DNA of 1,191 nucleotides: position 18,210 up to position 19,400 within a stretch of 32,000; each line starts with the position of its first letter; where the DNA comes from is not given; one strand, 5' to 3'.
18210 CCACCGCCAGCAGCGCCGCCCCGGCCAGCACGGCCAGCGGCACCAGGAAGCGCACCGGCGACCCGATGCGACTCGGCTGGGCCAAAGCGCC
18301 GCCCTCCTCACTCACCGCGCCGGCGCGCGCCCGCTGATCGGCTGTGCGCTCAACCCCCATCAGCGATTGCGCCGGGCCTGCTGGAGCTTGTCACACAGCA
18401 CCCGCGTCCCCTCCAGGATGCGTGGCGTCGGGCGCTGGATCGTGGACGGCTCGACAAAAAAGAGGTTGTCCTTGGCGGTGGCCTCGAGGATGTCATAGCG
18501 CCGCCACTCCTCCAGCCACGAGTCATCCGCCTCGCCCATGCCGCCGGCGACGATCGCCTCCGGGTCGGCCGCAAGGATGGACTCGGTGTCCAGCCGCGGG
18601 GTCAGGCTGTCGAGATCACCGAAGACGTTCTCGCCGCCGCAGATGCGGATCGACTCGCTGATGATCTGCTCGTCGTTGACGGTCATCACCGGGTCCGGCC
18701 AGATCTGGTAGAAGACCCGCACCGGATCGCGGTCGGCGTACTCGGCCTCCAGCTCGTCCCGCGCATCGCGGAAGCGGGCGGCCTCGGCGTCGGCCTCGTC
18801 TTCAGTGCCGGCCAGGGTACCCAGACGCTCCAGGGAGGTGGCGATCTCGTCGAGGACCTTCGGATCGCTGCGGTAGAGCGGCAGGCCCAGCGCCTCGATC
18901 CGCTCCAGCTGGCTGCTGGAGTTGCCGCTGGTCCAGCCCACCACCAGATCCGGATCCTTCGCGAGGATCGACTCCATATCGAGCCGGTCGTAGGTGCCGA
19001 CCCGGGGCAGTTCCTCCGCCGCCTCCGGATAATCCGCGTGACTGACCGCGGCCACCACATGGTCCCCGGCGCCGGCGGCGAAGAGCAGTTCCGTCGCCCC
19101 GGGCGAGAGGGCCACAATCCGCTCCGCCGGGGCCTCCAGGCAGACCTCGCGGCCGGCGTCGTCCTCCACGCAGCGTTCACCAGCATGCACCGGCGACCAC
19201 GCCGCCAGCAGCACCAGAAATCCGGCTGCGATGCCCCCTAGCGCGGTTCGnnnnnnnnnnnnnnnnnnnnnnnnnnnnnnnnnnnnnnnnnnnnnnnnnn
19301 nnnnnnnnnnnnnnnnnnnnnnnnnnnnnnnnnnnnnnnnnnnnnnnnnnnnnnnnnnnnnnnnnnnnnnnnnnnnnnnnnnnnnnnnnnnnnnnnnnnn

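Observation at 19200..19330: btuF has an intact signal peptide but no canonical start codon upstream of it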

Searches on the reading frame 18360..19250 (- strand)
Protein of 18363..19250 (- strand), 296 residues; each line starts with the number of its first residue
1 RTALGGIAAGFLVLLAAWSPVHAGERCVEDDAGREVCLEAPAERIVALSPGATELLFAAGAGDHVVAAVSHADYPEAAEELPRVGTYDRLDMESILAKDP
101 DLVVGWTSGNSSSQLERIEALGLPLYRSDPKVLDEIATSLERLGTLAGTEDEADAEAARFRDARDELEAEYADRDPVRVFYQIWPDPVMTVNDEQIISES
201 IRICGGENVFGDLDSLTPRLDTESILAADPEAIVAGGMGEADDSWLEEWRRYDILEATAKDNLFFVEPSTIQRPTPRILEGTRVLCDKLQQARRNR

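Call 5: find_homologous_proteins(query=window:18363-19250:-)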
Query seq(296 aa) (296 aa): 3571 proteins with E <= 0.001 among 8000 candidates; the best 120 are listed.
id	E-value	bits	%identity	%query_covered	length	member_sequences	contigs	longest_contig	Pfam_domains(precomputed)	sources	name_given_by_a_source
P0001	1.7e-182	623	100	96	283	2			PF01497.24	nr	nr:cobalamin-binding protein [Halorhodospira halophila]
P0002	6.4e-170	582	93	95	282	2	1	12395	PF01497.24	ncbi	ncbi:MAG: cobalamin-binding protein [Halorhodospira sp.]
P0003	7.7e-163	559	88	95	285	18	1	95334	PF01497.24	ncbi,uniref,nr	ncbi:cobalamin-binding protein [Halorhodospira halophila]|uniref:cobalamin-binding protein n=1 Tax=H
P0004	2.2e-162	557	88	95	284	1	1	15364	PF01497.24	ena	-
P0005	1.5e-156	538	87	93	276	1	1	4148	PF01497.24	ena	-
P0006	4.1e-133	461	76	93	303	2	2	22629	PF01497.24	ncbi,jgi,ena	-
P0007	1.2e-131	457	74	94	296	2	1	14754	PF01497.24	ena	-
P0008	7.1e-130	451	72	94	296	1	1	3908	PF01497.24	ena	-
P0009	2.3e-128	446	71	97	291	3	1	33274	PF01497.24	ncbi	-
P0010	7.9e-123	428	65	98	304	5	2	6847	PF01497.24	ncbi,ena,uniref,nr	ncbi:cobalamin-binding protein [Aquisalimonas sp.]|uniref:cobalamin-binding protein n=2 Tax=Aquisali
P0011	3.1e-122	426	71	90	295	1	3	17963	PF01497.24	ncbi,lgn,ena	-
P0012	3.8e-120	419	65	93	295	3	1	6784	PF01497.24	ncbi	ncbi:MAG: cobalamin-binding protein [Ectothiorhodospiraceae bacterium]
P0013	5.8e-120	418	66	93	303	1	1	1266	PF01497.24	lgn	-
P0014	1.1e-118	414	65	94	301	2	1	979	PF01497.24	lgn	-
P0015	2.2e-118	413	64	93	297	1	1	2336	PF01497.24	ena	-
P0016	5.2e-118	412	66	93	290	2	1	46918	PF01497.24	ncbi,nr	ncbi:cobalamin-binding protein [Halorhodospira abdelmalekii]|nr:cobalamin-binding protein [Halorhodo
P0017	6.6e-118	411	66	91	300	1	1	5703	PF01497.24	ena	-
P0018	1.6e-117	410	67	91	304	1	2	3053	PF01497.24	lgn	-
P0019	1.3e-115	404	65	92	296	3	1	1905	PF01497.24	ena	-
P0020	1.5e-115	404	64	96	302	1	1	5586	PF01497.24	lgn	-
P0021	2.8e-115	403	63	97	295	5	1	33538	PF01497.24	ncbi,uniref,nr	ncbi:cobalamin-binding protein [Halorhodospira halochloris]|uniref:cobalamin-binding protein n=1 Tax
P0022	2.8e-115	403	65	91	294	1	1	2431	PF01497.24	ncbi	-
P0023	7.3e-115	401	61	96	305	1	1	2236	PF01497.24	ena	-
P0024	4.8e-114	399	61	96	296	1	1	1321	PF01497.24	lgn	-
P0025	5.8e-114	398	64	93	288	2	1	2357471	PF01497.24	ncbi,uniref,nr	ncbi:cobalamin-binding protein [Aquisalimonas lutea]|uniref:cobalamin-binding protein n=1 Tax=Aquisa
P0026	8.8e-114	398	63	95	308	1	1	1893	PF01497.24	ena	-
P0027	1.4e-113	397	61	96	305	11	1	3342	PF01497.24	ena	-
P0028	2.0e-113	397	61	93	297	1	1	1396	PF01497.24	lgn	-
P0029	2.8e-113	396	61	89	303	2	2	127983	PF01497.24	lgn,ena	-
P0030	3.4e-113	396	61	91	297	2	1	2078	PF01497.24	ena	-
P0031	5.1e-113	395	63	91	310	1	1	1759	PF01497.24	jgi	jgi:iron complex transport system substrate-binding protein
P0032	6.3e-113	395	61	93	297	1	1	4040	PF01497.24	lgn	-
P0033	5.5e-112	392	61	92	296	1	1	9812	PF01497.24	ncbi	-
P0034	3.4e-111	389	62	91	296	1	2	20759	PF01497.24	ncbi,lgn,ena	-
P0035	4.5e-111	389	62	91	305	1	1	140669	PF01497.24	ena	-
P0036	7.7e-111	388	61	99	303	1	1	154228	PF01497.24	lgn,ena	-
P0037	9.8e-111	388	60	92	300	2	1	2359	PF01497.24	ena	-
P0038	1.7e-110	387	61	92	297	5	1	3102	PF01497.24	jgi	jgi:iron complex transport system substrate-binding protein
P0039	2.0e-110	387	61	91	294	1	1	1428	PF01497.24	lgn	-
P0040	2.3e-110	387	61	91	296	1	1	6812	PF01497.24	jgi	-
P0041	1.4e-109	384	60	98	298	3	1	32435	PF01497.24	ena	-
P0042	1.4e-109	384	63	92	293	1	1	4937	PF01497.24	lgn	-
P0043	1.8e-109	384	59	98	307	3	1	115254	PF01497.24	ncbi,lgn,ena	-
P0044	1.4e-108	381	60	99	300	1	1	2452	PF01497.24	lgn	-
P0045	2.3e-108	380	61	91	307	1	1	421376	PF01497.24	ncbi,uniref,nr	ncbi:cobalamin-binding protein [Methylonatrum kenyense]|uniref:cobalamin-binding protein n=1 Tax=Met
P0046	4.5e-108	379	59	99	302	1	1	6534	PF01497.24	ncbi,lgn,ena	-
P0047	4.9e-108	379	65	92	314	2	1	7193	PF01497.24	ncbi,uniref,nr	ncbi:cobalamin-binding protein [Halorhodospira neutriphila]|uniref:Cobalamin-binding protein n=1 Tax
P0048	6.4e-108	379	62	92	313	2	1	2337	PF01497.24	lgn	-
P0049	1.2e-107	378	62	91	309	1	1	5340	PF01497.24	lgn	-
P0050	1.3e-107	378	59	93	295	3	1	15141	PF01497.24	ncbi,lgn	-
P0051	2.6e-107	377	61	93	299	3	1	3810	PF01497.24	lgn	-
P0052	9.0e-107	375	59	92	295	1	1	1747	PF01497.24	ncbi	-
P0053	2.1e-106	374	61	91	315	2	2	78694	PF01497.24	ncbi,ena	-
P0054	2.9e-106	373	60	92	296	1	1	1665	PF01497.24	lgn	-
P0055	4.6e-106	373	60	96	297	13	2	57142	PF01497.24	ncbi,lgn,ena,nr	ncbi:MAG: cobalamin-binding protein [Alcanivorax sp.]|nr:cobalamin-binding protein [Alcanivorax sp.]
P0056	5.0e-106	372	59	92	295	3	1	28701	PF01497.24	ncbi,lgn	-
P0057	5.2e-106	372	59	92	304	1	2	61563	PF01497.24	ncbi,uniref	ncbi:cobalamin-binding protein [Halomonas salifodinae]|uniref:Cobalamin-binding protein n=1 Tax=Halo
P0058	5.4e-106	372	58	93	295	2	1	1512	PF01497.24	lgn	-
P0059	6.3e-106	372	61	93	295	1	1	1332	PF01497.24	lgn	-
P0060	6.8e-106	372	66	83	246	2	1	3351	PF01497.24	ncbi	ncbi:cobalamin-binding protein, partial [Aquisalimonas sp.]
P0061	1.0e-105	371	59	93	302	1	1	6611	PF01497.24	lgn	-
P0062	1.2e-105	371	59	98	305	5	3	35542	PF01497.24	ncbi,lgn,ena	-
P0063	2.1e-105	370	58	93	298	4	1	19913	PF01497.24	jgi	jgi:iron complex transport system substrate-binding protein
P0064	2.2e-105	370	61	92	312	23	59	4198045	PF01497.24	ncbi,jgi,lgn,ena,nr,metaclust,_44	ncbi:Vitamin B12-binding protein [Alcanivorax sp. ALC70]|nr:Vitamin B12-binding protein [Alcanivorax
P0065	3.5e-105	370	59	92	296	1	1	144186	PF01497.24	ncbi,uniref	ncbi:cobalamin-binding protein [Halomonas tibetensis]|uniref:Cobalamin-binding protein n=1 Tax=Halom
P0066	3.9e-105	369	57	91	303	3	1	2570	PF01497.24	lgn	-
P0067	4.9e-105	369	58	98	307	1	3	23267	PF01497.24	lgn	-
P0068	5.5e-105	369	58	99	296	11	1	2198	PF01497.24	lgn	-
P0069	5.6e-105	369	59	94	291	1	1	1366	PF01497.24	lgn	-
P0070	5.8e-105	369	59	92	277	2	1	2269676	PF01497.24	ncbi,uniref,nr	ncbi:cobalamin-binding protein [Halomonas sp. ML-15]|uniref:cobalamin-binding protein n=1 Tax=Halomo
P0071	5.9e-105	369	59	93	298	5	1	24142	PF01497.24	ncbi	-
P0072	6.4e-105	369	57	98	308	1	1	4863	PF01497.24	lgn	-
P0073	1.2e-104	368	58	92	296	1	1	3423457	PF01497.24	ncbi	ncbi:cobalamin-binding protein [Halomonadaceae bacterium KBTZ08]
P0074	1.2e-104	368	57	97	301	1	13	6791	PF01497.24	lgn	-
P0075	1.5e-104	368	57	99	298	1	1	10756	PF01497.24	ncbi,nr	ncbi:MAG: cobalamin-binding protein [Halomonas sp.]|nr:cobalamin-binding protein [Halomonas sp.] MDW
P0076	1.9e-104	367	58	100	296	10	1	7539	PF01497.24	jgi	jgi:iron complex transport system substrate-binding protein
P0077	1.9e-104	367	58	100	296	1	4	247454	PF01497.24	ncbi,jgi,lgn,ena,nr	ncbi:MAG: cobalamin-binding protein [Gammaproteobacteria bacterium]|jgi:iron complex transport syste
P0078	2.5e-104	367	59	92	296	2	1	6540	PF01497.24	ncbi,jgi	ncbi:MAG: iron complex transport system substrate-binding protein [Zhongshania sp.]|jgi:iron complex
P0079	2.8e-104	367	58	92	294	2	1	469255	PF01497.24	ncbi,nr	ncbi:cobalamin-binding protein [Billgrantia azerbaijanica]|nr:cobalamin-binding protein [Halomonas a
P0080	3.6e-104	366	59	90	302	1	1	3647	PF01497.24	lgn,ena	-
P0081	4.0e-104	366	56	98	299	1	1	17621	PF01497.24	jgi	jgi:iron complex transport system substrate-binding protein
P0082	4.5e-104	366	57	98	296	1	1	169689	PF01497.24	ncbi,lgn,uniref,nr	ncbi:cobalamin-binding protein [Billgrantia gudaonensis]|uniref:Iron complex transport system substr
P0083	4.9e-104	366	57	99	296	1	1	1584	PF01497.24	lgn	-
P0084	5.3e-104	366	57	97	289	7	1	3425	PF01497.24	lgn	-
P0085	5.4e-104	366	57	100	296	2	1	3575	PF01497.24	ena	-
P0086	5.5e-104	366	57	99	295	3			PF01497.24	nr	nr:cobalamin-binding protein [Halomonas utahensis]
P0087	5.9e-104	366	59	92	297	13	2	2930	PF01497.24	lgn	-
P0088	6.7e-104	365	57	97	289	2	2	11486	PF01497.24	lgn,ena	-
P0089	7.4e-104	365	58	92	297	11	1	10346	PF01497.24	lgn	-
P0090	7.7e-104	365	57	93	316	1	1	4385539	PF01497.24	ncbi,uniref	ncbi:cobalamin-binding protein [Halomonas sp. HK25]|uniref:cobalamin-binding protein n=1 Tax=Halomon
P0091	8.0e-104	365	60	92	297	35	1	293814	PF01497.24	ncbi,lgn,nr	ncbi:iron complex transport system substrate-binding protein [Alloalcanivorax xenomutans]|nr:iron co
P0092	8.4e-104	365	58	91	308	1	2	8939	PF01497.24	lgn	-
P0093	8.5e-104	365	58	94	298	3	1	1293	PF01497.24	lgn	-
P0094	8.6e-104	365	57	96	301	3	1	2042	PF01497.24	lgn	-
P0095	1.1e-103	365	59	93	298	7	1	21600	PF01497.24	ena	-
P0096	1.2e-103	365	58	94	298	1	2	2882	PF01497.24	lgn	-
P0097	1.2e-103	365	58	95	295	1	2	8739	PF01497.24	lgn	-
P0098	1.2e-103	365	60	92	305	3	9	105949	PF01497.24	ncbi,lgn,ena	-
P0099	1.4e-103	364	56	100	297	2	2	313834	PF01497.24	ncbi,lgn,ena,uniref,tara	ncbi:cobalamin-binding protein [Zhongshania arctica]|uniref:Cobalamin-binding protein n=1 Tax=Zhongs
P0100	1.4e-103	364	59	90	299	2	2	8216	PF01497.24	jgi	-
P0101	1.8e-103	364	58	92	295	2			PF01497.24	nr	nr:cobalamin-binding protein [Halomonas ventosae]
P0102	1.9e-103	364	59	92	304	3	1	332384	PF01497.24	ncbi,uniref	ncbi:cobalamin-binding protein [Halomonas sp. MA07-2]|uniref:cobalamin-binding protein n=1 Tax=Halom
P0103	2.1e-103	364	58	93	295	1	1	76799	PF01497.24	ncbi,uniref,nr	ncbi:cobalamin-binding protein [Bisbaumannia pacifica]|uniref:Cobalamin-binding protein n=1 Tax=Bisb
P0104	2.3e-103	364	60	92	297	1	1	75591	PF01497.24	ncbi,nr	ncbi:cobalamin-binding protein [Halomonas sp. NCCP-2165]|nr:cobalamin-binding protein [Halomonas sp.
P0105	2.6e-103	364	58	97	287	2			PF01497.24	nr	nr:cobalamin-binding protein [Halomonas gemina]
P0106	2.6e-103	363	56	96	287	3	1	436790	PF01497.24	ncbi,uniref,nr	ncbi:cobalamin-binding protein [Halomonas qiaohouensis]|uniref:Cobalamin-binding protein n=1 Tax=Fra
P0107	2.9e-103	363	57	97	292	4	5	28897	PF01497.24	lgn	-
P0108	2.9e-103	363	57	93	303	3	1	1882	PF01497.24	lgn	-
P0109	3.0e-103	363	59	92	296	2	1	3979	PF01497.24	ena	-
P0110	3.7e-103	363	58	92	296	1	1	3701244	PF01497.24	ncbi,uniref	ncbi:cobalamin-binding protein [Halomonas sp.]|uniref:cobalamin-binding protein n=1 Tax=Halomonas sp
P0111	3.8e-103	363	55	98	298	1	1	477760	PF01497.24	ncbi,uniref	ncbi:cobalamin-binding protein [Marinobacter lipolyticus]|uniref:cobalamin-binding protein n=1 Tax=M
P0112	5.4e-103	362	56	96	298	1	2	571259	PF01497.24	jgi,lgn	-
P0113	5.9e-103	362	55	97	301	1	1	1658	PF01497.24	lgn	-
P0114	7.1e-103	362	59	91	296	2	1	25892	PF01497.24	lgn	-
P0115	7.2e-103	362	57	94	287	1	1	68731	PF01497.24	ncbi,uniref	ncbi:cobalamin-binding protein [Billgrantia sp. Q4P2]|uniref:cobalamin-binding protein n=1 Tax=Billg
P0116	7.8e-103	362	59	90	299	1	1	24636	PF01497.24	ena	-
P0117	8.0e-103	362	57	97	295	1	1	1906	PF01497.24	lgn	-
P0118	8.1e-103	362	55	93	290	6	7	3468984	PF01497.24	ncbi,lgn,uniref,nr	ncbi:ABC-type Fe3+-hydroxamate transport system, periplasmic component [Spongiibacter sp. IMCC21906]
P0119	9.5e-103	362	58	90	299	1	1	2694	PF01497.24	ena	-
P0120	1.0e-102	362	56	96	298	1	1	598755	PF01497.24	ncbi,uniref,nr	ncbi:cobalmin ABC transporter substrate-binding protein [Marinobacter lipolyticus SM19]|uniref:Cobal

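Call 7: find_encoding_contigs(protein=P0003, flank=3000, max_places=4)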
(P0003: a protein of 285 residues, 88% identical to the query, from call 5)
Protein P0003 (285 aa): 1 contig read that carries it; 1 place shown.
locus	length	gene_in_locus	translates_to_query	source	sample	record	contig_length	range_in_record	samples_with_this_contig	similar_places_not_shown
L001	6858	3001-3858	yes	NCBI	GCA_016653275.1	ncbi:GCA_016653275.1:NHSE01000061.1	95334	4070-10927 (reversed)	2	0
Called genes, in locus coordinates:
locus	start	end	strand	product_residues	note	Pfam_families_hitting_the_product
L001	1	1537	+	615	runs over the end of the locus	PF07715:Plug, PF00593:TonB_dep_Rec_b-barrel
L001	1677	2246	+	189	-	PF01923:Cob_adeno_trans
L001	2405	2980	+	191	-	PF05685:Uma2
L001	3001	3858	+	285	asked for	PF01497:Peripla_BP_2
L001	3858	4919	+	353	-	PF01032:FecCD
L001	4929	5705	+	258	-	PF00005:ABC_tran, PF13304:AAA_21 (faint)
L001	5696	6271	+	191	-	PF13649:Methyltransf_25 (weak)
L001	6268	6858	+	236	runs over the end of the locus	PF09335:VTT_dom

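Call 8: find_encoding_contigs(protein=P0002, flank=3000, max_places=3)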
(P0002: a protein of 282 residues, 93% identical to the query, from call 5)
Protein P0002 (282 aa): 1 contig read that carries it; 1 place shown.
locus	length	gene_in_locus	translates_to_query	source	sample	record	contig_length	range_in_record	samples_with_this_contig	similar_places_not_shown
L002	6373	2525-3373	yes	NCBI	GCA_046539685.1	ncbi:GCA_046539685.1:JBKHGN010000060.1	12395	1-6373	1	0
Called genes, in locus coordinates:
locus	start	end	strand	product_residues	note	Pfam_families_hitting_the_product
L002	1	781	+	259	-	PF00593:TonB_dep_Rec_b-barrel, PF14905:OMP_b-brl_3 (weak)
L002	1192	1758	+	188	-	PF01923:Cob_adeno_trans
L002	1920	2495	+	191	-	PF05685:Uma2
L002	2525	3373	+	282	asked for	PF01497:Peripla_BP_2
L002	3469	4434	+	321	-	PF01032:FecCD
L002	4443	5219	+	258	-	PF00005:ABC_tran, PF13304:AAA_21 (faint)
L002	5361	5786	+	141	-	PF02537:CRCB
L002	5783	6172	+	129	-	PF02537:CRCB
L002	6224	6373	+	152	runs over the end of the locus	PF02639:DUF188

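Call 9: find_encoding_contigs(protein=P0004, flank=3000, max_places=3)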
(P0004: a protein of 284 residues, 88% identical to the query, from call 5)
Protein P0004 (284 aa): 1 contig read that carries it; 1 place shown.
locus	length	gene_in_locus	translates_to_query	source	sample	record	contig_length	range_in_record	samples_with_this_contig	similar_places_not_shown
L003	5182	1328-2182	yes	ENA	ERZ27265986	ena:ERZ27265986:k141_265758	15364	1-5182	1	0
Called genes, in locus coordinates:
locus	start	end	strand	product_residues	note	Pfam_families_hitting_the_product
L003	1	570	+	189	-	?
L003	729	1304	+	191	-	PF05685:Uma2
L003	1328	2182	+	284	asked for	PF01497:Peripla_BP_2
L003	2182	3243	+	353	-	PF01032:FecCD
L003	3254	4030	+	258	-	PF00005:ABC_tran, PF13304:AAA_21 (faint)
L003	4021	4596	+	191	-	PF13649:Methyltransf_25 (weak)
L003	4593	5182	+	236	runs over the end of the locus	PF09335:VTT_dom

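Call 11: find_encoding_contigs(protein=P0006, flank=3000, max_places=3)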
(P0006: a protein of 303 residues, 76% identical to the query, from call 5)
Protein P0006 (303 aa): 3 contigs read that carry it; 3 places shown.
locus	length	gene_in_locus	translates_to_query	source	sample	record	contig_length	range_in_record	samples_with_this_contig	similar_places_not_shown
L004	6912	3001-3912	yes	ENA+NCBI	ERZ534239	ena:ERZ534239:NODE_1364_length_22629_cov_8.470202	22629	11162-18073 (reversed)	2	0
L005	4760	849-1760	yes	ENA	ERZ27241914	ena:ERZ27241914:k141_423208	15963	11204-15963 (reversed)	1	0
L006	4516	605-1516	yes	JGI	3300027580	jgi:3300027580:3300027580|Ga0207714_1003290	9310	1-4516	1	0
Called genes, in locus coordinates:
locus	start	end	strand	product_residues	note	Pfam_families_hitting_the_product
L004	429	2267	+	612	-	PF07715:Plug, PF00593:TonB_dep_Rec_b-barrel, PF14905:OMP_b-brl_3 (faint)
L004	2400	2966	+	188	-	PF01923:Cob_adeno_trans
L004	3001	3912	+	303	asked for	PF01497:Peripla_BP_2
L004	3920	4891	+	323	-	PF01032:FecCD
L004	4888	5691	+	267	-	PF00005:ABC_tran, PF13304:AAA_21 (faint)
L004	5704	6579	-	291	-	PF00142:Fer4_NifH (weak), PF01656:CbiA, PF02374:ArsA_ATPase (weak), PF09140:MipZ (faint), PF10609:ParA, PF13614:AAA_31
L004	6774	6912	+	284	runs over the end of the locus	PF00582:Usp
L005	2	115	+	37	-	?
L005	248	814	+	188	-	PF01923:Cob_adeno_trans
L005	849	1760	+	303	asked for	PF01497:Peripla_BP_2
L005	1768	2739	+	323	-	PF01032:FecCD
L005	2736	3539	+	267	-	PF00005:ABC_tran, PF13304:AAA_21 (faint)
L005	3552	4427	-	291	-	PF00142:Fer4_NifH (weak), PF01656:CbiA, PF02374:ArsA_ATPase (weak), PF09140:MipZ (faint), PF10609:ParA, PF13614:AAA_31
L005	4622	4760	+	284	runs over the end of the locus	PF00582:Usp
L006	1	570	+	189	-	?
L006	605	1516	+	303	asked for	PF01497:Peripla_BP_2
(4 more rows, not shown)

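Call 12: find_encoding_contigs(protein=P0009, flank=3000, max_places=3)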
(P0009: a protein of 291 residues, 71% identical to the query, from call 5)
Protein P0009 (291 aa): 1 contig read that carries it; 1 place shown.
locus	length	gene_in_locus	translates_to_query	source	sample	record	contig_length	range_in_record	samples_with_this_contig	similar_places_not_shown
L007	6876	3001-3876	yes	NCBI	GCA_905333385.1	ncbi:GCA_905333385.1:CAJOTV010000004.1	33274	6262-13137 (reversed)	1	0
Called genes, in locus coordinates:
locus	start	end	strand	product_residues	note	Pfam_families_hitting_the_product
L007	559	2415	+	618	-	PF07715:Plug, PF00593:TonB_dep_Rec_b-barrel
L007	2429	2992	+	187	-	PF01923:Cob_adeno_trans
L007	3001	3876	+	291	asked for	PF01497:Peripla_BP_2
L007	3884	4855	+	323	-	PF01032:FecCD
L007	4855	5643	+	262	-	PF00005:ABC_tran, PF13304:AAA_21 (faint)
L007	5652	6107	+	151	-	PF02639:DUF188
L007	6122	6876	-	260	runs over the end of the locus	PF00142:Fer4_NifH (weak), PF01656:CbiA, PF02374:ArsA_ATPase (weak), PF09140:MipZ (faint), PF10609:ParA, PF13614:AAA_31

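Call 13: find_encoding_contigs(protein=P0005, flank=3000, max_places=3)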
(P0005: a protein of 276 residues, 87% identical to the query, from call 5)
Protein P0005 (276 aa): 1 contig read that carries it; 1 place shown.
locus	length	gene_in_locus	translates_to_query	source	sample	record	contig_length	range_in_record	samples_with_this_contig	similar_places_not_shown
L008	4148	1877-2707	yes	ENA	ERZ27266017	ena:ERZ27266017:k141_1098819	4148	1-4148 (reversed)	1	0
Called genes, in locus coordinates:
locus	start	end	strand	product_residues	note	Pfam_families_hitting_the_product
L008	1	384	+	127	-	?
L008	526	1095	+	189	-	PF01923:Cob_adeno_trans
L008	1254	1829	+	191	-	PF05685:Uma2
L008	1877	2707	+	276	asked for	PF01497:Peripla_BP_2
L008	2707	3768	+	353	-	PF01032:FecCD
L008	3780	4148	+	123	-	?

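Call 17: search_protein_families(library=pfam, proteins=[window:18360-19232:-], max_evalue=0.01)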
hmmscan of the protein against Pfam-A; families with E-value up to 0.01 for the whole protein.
window:18360-19232:- (290 aa): 1 family
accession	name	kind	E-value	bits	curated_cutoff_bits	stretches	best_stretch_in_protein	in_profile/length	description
PF01497.23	Peripla_BP_2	-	9.5e-24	84.5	27.5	1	39-258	1-229/235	Periplasmic binding protein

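Call 44: list_cluster_members(proteins=[P0001, window:18363-19214:-])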
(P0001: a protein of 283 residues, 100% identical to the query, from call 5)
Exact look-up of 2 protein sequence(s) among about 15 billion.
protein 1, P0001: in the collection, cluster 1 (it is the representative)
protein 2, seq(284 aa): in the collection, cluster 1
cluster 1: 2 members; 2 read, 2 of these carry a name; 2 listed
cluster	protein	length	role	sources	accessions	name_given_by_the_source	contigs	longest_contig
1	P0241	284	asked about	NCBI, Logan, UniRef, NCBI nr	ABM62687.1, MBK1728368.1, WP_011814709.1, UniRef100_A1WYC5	cobalamin-binding protein [Halorhodospira halophila] | Periplasmic binding protein n=1 Tax=Halorhodospira halophila (strain DSM 244 / SL1) ...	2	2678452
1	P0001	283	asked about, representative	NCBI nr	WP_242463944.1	cobalamin-binding protein [Halorhodospira halophila]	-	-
